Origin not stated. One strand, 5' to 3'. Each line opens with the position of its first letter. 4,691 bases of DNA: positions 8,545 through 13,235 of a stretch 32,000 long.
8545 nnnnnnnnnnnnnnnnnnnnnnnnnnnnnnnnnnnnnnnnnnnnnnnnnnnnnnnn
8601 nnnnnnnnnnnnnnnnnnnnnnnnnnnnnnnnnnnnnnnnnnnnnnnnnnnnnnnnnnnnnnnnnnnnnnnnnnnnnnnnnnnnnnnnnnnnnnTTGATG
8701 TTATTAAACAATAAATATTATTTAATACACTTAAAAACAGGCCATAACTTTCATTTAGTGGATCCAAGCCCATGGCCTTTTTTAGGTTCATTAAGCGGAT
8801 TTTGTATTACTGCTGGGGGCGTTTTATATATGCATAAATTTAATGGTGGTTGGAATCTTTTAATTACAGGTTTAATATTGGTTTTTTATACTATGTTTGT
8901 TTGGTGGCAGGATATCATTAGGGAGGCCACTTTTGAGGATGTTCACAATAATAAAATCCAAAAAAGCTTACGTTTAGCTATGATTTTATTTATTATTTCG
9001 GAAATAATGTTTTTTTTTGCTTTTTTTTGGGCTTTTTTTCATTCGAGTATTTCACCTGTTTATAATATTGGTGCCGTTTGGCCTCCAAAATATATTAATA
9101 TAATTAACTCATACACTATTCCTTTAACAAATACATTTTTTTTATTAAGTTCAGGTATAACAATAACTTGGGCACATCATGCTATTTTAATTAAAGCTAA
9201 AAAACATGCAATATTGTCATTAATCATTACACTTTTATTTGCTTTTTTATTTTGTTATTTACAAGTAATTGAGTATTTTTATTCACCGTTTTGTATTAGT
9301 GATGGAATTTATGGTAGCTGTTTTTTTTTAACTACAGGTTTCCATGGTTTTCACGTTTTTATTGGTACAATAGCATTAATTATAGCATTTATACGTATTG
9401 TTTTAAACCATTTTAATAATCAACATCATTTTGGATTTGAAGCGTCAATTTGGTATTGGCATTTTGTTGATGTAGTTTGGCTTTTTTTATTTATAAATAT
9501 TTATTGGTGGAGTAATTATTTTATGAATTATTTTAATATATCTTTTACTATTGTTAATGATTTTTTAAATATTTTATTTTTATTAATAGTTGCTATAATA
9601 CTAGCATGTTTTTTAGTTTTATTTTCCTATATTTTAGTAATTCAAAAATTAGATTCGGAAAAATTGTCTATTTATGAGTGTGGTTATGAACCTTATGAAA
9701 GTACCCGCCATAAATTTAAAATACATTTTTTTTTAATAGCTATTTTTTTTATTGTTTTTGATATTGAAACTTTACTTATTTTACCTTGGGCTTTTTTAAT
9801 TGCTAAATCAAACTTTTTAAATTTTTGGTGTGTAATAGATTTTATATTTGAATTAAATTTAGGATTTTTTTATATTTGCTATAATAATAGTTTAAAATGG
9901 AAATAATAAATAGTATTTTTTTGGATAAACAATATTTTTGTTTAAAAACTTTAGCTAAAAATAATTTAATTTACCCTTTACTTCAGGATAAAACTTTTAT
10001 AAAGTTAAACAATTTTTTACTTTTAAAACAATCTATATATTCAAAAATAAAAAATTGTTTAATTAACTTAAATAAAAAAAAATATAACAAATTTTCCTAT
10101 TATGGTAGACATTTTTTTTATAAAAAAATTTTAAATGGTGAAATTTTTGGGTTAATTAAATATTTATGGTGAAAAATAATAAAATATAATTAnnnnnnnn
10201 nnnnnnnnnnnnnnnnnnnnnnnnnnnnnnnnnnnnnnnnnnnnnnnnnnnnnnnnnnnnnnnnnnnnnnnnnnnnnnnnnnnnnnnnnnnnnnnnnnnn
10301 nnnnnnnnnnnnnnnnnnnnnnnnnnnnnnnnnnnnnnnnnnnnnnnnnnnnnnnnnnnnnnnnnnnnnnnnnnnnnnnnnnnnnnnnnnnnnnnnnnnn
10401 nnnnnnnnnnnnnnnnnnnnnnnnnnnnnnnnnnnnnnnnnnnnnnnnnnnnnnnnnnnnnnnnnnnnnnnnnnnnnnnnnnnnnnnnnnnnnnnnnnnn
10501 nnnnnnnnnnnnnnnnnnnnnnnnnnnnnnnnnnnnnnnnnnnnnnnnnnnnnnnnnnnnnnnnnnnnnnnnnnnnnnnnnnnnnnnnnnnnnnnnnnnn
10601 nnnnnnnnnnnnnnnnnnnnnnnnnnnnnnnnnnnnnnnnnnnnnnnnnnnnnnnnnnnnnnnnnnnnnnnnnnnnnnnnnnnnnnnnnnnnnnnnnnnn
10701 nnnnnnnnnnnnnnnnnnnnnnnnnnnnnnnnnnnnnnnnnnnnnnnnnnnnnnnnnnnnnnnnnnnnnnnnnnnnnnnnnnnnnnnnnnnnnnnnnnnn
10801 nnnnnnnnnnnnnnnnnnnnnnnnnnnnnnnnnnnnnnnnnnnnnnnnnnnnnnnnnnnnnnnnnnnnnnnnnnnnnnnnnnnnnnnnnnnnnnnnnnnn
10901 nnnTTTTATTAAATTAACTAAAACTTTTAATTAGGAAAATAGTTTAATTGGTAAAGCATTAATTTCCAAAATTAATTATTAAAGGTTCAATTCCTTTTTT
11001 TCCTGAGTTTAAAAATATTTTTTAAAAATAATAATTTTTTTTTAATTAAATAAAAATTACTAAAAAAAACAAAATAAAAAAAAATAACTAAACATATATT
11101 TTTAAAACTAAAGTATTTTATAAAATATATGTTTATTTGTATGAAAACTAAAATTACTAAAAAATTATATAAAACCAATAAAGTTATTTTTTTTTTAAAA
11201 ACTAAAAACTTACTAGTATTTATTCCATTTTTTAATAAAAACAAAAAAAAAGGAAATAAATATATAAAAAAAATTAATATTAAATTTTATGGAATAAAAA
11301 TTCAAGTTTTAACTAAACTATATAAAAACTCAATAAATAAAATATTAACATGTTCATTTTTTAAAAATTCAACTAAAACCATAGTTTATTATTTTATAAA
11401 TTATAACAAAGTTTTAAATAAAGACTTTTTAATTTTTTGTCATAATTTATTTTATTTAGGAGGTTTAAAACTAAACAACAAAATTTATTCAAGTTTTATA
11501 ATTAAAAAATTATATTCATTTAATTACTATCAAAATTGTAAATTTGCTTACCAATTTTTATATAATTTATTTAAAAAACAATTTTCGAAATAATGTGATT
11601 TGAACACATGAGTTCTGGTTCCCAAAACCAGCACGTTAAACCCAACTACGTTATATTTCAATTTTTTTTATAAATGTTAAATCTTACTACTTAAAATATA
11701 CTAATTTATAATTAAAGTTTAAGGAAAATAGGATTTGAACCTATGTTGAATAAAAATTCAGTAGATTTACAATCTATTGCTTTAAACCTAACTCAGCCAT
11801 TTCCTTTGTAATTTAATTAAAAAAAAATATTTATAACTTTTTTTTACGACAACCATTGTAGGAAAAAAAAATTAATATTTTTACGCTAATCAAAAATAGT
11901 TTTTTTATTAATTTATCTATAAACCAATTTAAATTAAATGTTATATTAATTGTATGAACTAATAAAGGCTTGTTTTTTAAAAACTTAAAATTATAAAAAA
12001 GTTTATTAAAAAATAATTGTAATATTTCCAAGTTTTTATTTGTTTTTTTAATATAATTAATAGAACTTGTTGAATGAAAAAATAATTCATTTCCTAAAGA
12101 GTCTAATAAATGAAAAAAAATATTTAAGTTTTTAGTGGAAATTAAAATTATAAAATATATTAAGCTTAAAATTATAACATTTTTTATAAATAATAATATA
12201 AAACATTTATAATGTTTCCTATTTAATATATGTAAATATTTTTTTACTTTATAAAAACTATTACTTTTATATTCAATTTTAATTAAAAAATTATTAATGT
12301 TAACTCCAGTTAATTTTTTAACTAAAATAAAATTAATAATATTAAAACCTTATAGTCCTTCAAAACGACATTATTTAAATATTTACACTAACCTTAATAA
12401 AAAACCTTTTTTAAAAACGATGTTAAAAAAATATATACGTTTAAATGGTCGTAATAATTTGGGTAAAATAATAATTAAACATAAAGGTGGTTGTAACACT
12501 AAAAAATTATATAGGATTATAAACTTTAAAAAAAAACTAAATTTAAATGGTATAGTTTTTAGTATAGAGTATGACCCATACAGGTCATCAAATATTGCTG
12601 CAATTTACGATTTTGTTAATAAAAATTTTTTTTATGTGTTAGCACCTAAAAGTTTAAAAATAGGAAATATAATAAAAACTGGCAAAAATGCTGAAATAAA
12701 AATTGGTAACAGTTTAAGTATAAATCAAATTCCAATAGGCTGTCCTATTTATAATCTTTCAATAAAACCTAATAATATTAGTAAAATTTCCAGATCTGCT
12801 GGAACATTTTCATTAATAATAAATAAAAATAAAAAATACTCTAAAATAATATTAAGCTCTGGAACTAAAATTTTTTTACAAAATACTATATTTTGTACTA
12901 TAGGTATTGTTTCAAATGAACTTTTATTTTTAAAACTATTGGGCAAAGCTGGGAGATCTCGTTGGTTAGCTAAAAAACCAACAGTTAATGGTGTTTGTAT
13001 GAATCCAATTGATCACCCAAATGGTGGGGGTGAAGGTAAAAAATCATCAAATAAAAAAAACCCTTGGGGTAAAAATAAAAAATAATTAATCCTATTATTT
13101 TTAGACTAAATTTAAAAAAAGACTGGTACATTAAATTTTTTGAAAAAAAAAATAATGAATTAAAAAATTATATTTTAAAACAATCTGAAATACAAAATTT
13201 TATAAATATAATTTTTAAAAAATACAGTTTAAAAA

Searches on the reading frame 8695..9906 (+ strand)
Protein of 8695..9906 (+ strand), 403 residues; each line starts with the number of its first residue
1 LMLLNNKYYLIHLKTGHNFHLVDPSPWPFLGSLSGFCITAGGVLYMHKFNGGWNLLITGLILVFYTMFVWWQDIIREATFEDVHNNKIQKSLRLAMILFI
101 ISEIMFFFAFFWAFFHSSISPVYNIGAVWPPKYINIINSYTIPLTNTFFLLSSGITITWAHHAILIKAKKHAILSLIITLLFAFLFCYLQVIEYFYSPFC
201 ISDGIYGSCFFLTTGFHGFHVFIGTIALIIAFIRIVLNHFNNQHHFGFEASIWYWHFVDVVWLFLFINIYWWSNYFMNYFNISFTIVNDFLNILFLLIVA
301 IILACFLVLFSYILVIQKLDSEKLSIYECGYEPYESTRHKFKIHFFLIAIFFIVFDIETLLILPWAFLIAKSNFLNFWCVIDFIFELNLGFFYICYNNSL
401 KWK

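Call 69: search_protein_families(library=pfam, proteins=[window:8695-9906:+], max_evalue=0.01)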
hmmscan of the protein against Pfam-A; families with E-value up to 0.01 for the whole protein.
window:8695-9906:+ (403 aa): 2 families
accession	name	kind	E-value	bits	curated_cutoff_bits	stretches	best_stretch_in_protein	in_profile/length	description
PF00510.24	COX3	-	8.2e-101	337.6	23.8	1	17-273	1-257/258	Cytochrome c oxidase subunit III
PF00507.24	Oxidored_q4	-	7.2e-23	81.1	23.3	1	305-402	2-99/99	NADH-ubiquinone/plastoquinone oxidoreductase, chain 3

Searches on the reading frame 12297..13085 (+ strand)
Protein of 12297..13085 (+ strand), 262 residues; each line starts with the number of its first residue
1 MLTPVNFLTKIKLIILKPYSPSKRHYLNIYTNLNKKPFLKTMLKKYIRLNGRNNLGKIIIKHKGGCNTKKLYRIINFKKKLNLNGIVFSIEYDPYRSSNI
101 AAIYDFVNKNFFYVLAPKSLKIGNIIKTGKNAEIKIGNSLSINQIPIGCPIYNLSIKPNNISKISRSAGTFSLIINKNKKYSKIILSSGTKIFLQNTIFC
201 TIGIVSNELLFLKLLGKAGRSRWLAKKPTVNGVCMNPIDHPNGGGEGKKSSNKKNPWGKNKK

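Call 9: search_protein_families(library=pfam, proteins=[window:12297-13085:+])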
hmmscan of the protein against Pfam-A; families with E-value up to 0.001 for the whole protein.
window:12297-13085:+ (262 aa): 2 families
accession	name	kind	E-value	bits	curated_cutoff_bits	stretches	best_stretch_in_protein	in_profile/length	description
PF03947.24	Ribosomal_L2_C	-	1.6e-37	128.8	33.7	1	135-258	1-126/126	Ribosomal Proteins L2, C-terminal domain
PF00181.30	Ribosomal_L2_N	-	1.6e-18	67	23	1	51-126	1-75/77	Ribosomal Proteins L2, RNA binding N-terminal domain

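Call 19: find_encoding_contigs(protein=window:12297-13085:+, flank=10000, max_places=6)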
Protein window:12297-13085:+ (262 aa): no gene with exactly this product is on record in the collection.

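Call 20: find_homologous_proteins(query=window:12297-13085:+, max_evalue=1e-10)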
Query window:12297-13085:+ (262 aa): 7823 proteins with E <= 1e-10 among 8000 candidates; the best 120 are listed.
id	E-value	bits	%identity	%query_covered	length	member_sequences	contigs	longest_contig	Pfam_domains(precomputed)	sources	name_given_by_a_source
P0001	9.0e-101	355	68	94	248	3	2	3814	PF00181.31,PF03947.25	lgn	-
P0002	9.0e-96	339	65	95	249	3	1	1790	PF00181.31,PF03947.25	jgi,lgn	jgi:large subunit ribosomal protein L2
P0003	3.8e-95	337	66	95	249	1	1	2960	PF00181.31,PF03947.25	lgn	-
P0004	7.9e-95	336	63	95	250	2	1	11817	PF00181.31,PF03947.25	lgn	-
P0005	2.1e-94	334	64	95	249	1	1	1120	PF00181.31,PF03947.25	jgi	jgi:large subunit ribosomal protein L2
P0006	2.2e-93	331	63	95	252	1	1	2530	PF00181.31,PF03947.25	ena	-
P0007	4.4e-93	330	63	95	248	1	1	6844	PF00181.31,PF03947.25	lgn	-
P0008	7.8e-92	326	66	94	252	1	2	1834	PF00181.31,PF03947.25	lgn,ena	-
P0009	9.5e-92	326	65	95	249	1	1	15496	PF00181.31,PF03947.25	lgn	-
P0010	2.3e-88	315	58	95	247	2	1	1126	PF00181.31,PF03947.25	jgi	jgi:large subunit ribosomal protein L2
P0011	1.6e-85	305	56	97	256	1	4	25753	PF00181.31,PF03947.25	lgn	-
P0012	4.7e-84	300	61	92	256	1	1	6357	PF00181.31,PF03947.25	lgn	-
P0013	2.0e-83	298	58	95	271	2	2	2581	PF00181.31,PF03947.25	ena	-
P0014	2.0e-82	295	59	95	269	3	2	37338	PF00181.31,PF03947.25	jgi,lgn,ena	-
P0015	2.3e-82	295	61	94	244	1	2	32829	PF00181.31,PF03947.25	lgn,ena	-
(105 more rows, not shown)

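Call 21: find_encoding_contigs(protein=P0009, flank=10000, max_places=3)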
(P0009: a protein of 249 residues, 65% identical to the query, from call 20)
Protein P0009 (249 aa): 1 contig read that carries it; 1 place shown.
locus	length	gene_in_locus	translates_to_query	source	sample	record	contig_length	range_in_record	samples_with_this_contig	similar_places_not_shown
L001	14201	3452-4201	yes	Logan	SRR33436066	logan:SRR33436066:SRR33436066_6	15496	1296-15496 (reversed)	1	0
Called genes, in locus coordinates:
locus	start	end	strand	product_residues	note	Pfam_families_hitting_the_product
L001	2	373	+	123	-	?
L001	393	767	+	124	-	PF00238:Ribosomal_L14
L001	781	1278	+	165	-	-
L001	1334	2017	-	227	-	-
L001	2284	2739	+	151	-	-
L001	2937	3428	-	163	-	-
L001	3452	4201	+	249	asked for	PF00181:Ribosomal_L2_N, PF03947:Ribosomal_L2_C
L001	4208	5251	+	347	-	-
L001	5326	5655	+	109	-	PF00252:Ribosomal_L16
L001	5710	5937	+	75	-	PF00137:ATP-synt_C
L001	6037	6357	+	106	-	PF00420:Oxidored_q2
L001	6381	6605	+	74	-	-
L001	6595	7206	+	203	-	PF13510:Fer2_4 (faint), PF10588:NADH-G_4Fe-4S_3, PF22117:Fer4_Nqo3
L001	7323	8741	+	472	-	PF00384:Molybdopterin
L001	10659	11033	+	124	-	PF00410:Ribosomal_S8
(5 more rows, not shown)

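Call 22: find_encoding_contigs(protein=P0004, flank=10000, max_places=3)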
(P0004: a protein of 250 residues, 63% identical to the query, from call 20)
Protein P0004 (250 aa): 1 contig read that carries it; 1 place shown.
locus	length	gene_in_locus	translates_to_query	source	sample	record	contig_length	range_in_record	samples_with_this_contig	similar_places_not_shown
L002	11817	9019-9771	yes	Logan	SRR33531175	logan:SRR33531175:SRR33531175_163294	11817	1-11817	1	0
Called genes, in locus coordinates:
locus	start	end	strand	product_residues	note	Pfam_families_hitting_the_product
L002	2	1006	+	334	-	?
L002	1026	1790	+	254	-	PF02790:COX2_TM, PF00116:COX2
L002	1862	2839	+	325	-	PF00146:NADHdh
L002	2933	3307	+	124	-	PF00410:Ribosomal_S8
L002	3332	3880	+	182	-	-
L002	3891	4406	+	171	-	-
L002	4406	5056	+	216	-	-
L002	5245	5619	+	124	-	PF00164:Ribosom_S12_S23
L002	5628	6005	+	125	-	-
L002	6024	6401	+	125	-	PF00238:Ribosomal_L14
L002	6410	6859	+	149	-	-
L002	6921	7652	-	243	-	PF00902:TatC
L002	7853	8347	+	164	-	-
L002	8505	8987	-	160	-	-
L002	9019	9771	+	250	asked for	PF00181:Ribosomal_L2_N, PF03947:Ribosomal_L2_C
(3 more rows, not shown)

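Call 23: find_encoding_contigs(protein=P0001, flank=10000, max_places=3)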
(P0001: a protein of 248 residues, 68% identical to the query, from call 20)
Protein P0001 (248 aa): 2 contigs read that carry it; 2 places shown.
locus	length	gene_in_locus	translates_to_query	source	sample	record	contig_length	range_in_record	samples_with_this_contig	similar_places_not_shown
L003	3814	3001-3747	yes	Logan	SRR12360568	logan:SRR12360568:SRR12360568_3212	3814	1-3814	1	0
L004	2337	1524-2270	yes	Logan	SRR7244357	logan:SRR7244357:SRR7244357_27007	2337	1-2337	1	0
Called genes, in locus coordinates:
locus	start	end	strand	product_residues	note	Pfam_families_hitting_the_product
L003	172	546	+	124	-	PF00238:Ribosomal_L14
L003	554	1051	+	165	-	-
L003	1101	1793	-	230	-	PF00902:TatC (weak)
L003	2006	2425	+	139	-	-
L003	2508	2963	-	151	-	-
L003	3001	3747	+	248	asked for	PF00181:Ribosomal_L2_N, PF03947:Ribosomal_L2_C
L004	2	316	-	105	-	?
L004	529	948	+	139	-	-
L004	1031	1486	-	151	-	-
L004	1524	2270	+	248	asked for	PF00181:Ribosomal_L2_N, PF03947:Ribosomal_L2_C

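Call 46: find_encoding_contigs(protein=P0011, flank=10000, max_places=2)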
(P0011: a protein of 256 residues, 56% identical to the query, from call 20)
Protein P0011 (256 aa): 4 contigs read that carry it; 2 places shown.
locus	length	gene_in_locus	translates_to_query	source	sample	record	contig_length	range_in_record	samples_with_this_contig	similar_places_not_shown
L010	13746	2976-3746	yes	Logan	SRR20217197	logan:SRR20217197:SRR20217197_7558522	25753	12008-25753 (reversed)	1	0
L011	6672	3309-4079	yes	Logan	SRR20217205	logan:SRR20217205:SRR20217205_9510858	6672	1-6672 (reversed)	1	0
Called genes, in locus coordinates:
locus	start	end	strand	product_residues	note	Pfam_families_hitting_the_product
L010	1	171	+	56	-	?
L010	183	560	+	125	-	PF00238:Ribosomal_L14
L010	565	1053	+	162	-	-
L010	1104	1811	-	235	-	-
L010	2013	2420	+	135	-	-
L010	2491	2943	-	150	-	-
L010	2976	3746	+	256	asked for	PF00181:Ribosomal_L2_N, PF03947:Ribosomal_L2_C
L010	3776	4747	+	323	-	PF00189:Ribosomal_S3_C (faint)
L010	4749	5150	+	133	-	PF00252:Ribosomal_L16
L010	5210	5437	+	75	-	PF00137:ATP-synt_C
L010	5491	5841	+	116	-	PF00420:Oxidored_q2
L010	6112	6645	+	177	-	PF10588:NADH-G_4Fe-4S_3, PF22117:Fer4_Nqo3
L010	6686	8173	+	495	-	PF00384:Molybdopterin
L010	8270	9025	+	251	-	PF00119:ATP-synt_A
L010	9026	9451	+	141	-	-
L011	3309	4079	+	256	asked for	PF00181:Ribosomal_L2_N, PF03947:Ribosomal_L2_C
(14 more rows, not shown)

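Call 47: find_encoding_contigs(protein=P0015, flank=10000, max_places=1)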
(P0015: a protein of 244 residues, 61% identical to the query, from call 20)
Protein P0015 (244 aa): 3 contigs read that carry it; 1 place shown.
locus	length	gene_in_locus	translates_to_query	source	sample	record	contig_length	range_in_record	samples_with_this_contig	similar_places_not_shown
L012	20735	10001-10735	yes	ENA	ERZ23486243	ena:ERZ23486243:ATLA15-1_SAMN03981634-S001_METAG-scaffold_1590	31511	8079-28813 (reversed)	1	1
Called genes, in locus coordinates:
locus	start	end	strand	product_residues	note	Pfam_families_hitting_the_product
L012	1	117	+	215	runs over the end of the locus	-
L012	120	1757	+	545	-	PF00361:Proton_antipo_M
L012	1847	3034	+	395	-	PF00346:Complex1_49kDa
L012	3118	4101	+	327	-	PF00146:NADHdh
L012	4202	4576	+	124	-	PF00410:Ribosomal_S8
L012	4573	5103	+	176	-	-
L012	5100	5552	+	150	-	-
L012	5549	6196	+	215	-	-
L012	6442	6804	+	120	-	PF00164:Ribosom_S12_S23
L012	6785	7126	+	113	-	-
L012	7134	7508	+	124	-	PF00238:Ribosomal_L14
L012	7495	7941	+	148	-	-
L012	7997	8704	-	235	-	-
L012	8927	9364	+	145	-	-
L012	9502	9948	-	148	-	-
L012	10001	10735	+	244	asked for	PF00181:Ribosomal_L2_N, PF03947:Ribosomal_L2_C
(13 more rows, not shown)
